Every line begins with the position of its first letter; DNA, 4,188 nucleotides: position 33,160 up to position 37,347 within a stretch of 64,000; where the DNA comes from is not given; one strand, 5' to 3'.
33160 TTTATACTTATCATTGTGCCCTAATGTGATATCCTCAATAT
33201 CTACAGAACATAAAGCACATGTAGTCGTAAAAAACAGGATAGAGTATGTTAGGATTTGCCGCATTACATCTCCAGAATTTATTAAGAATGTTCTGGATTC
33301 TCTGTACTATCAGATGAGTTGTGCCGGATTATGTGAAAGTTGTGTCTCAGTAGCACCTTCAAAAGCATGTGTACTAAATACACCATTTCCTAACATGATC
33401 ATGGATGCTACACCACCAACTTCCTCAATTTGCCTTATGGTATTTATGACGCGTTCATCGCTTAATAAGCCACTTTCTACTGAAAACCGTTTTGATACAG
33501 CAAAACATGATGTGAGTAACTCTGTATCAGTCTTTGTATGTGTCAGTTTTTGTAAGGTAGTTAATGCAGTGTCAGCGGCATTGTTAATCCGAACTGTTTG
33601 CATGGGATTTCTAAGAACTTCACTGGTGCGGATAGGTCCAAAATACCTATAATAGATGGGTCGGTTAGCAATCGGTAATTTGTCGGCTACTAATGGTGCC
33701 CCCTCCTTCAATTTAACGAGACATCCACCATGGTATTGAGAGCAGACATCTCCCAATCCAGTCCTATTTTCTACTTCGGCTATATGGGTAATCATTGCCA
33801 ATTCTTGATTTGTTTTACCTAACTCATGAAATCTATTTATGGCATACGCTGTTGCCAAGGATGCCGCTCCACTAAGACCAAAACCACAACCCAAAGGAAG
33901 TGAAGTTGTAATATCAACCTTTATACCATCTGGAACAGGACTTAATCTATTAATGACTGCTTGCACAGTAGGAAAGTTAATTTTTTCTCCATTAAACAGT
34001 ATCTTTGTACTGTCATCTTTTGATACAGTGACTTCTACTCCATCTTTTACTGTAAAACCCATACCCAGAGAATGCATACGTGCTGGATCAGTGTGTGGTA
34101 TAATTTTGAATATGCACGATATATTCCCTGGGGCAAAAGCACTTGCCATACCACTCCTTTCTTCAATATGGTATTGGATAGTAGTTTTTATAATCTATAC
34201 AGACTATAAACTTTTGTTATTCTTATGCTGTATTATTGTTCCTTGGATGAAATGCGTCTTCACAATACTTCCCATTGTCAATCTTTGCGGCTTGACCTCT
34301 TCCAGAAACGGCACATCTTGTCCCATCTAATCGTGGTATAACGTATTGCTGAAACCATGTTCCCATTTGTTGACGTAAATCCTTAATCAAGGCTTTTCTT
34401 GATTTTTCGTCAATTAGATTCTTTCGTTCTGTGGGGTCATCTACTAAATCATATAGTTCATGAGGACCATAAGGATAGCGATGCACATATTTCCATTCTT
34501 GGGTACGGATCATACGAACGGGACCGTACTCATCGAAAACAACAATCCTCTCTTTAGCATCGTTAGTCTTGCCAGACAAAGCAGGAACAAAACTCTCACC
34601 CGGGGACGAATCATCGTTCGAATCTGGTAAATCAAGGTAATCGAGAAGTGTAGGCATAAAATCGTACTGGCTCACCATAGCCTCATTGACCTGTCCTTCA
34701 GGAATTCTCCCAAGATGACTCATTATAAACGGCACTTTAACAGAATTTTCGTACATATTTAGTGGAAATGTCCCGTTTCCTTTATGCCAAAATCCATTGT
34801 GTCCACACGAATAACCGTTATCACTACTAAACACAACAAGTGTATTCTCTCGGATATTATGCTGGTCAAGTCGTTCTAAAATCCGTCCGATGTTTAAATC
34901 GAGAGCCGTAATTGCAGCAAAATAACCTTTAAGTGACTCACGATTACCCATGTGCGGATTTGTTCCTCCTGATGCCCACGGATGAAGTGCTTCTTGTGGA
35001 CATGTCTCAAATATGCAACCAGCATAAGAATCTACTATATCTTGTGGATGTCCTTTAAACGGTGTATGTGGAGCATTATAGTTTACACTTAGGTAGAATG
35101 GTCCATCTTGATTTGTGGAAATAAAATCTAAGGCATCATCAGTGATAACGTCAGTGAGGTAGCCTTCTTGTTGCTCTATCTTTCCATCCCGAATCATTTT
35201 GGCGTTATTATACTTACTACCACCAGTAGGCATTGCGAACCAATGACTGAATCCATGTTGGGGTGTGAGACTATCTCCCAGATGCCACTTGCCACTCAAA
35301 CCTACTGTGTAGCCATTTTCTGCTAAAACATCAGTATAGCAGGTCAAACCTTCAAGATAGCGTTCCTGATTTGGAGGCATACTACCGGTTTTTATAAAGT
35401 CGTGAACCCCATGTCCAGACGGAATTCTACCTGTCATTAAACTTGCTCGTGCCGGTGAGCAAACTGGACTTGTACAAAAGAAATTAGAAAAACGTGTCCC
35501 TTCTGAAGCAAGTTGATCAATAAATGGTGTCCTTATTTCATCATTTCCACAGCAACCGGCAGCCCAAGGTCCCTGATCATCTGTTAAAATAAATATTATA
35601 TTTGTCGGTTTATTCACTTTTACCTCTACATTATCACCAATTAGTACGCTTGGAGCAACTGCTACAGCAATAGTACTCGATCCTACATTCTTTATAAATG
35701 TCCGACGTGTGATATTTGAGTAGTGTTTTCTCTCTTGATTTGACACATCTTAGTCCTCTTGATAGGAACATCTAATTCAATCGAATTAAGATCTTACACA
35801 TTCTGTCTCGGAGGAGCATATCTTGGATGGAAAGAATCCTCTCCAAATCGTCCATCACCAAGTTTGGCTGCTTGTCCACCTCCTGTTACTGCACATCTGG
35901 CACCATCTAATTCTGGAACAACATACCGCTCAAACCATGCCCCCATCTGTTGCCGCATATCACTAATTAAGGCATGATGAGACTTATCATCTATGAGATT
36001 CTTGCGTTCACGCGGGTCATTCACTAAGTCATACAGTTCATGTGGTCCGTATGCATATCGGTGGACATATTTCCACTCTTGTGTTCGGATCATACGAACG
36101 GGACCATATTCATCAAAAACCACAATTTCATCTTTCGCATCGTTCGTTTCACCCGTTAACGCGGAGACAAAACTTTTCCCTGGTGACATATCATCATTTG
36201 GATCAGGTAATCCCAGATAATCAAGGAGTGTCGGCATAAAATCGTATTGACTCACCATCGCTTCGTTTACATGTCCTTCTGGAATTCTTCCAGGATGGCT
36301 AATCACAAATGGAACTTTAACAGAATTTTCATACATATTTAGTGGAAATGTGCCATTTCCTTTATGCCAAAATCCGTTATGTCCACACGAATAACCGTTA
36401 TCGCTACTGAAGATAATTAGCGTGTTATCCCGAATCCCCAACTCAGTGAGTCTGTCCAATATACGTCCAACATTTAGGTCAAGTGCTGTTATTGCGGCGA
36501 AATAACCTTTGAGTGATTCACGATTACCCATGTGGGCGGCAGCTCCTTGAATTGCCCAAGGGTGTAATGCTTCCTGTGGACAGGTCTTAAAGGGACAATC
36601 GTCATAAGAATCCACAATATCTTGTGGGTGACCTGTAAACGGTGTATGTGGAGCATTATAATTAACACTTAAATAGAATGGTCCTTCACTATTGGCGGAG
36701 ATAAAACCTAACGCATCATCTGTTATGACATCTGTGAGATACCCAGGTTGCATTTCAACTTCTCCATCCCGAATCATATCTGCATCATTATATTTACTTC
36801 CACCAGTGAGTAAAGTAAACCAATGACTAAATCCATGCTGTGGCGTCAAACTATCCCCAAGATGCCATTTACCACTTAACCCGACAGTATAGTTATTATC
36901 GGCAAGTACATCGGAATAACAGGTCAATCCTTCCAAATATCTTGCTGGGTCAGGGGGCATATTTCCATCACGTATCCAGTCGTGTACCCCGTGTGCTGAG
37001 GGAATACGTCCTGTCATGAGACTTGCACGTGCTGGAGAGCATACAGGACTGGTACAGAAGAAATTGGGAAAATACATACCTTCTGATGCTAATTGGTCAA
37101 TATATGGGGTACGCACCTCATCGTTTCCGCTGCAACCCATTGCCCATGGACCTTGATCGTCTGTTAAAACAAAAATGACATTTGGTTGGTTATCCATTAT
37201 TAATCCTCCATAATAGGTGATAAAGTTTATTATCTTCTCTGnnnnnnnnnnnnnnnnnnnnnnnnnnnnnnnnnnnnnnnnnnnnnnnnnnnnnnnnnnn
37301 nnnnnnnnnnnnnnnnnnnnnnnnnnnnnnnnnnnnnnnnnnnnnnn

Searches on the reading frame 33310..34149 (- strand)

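Call 29: search_protein_families(library=pfam, proteins=[window:33310-34149:-], max_evalue=0.0001)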
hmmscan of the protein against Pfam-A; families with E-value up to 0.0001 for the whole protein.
window:33310-34149:- (279 aa): 1 family
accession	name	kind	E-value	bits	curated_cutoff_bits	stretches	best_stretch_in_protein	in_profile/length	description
PF00288.32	GHMP_kinases_N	-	6e-13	49.3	22.3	1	64-142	9-87/87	GHMP kinases N terminal domain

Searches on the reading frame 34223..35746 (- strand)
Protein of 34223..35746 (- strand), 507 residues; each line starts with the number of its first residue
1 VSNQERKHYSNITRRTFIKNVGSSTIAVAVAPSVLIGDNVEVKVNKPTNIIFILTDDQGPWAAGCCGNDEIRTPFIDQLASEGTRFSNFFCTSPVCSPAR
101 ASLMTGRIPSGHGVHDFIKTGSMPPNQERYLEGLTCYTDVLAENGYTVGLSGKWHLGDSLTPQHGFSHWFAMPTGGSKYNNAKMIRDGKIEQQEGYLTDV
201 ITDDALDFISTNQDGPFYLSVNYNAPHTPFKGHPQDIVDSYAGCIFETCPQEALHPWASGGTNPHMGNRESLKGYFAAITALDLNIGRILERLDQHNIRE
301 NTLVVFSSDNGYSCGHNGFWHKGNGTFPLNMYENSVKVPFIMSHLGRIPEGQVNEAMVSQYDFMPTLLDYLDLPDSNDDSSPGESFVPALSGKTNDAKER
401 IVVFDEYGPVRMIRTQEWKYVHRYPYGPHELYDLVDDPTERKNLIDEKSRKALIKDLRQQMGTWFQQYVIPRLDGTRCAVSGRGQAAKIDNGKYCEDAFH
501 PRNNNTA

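Call 29: search_protein_families(library=pfam, proteins=[window:34223-35746:-], max_evalue=0.0001)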
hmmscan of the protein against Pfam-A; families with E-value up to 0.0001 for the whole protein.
window:34223-35746:- (507 aa): 3 families
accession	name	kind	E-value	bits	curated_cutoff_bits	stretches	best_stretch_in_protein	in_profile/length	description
PF00884.28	Sulfatase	-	1.7e-51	175.8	25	1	49-372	2-300/301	Sulfatase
PF16347.10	SGSH_C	-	8.6e-19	68.6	29.3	1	331-462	11-149/154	N-sulphoglucosamine sulphohydrolase, C-terminal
PF01663.27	Phosphodiest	-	1e-10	42.2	23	1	72-313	19-222/342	Type I phosphodiesterase / nucleotide pyrophosphatase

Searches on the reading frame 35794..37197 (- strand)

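Call 29: search_protein_families(library=pfam, proteins=[window:35794-37197:-], max_evalue=0.0001)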
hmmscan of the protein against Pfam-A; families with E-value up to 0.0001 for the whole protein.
window:35794-37197:- (467 aa): 3 families
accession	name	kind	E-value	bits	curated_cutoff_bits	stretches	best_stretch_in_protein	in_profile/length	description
PF00884.28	Sulfatase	-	5.3e-52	177.4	25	1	5-329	1-300/301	Sulfatase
PF16347.10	SGSH_C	-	2.1e-22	80.3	29.3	1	288-418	11-148/154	N-sulphoglucosamine sulphohydrolase, C-terminal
PF01663.27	Phosphodiest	-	1.8e-09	38.1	23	0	29-73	19-64/342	Type I phosphodiesterase / nucleotide pyrophosphatase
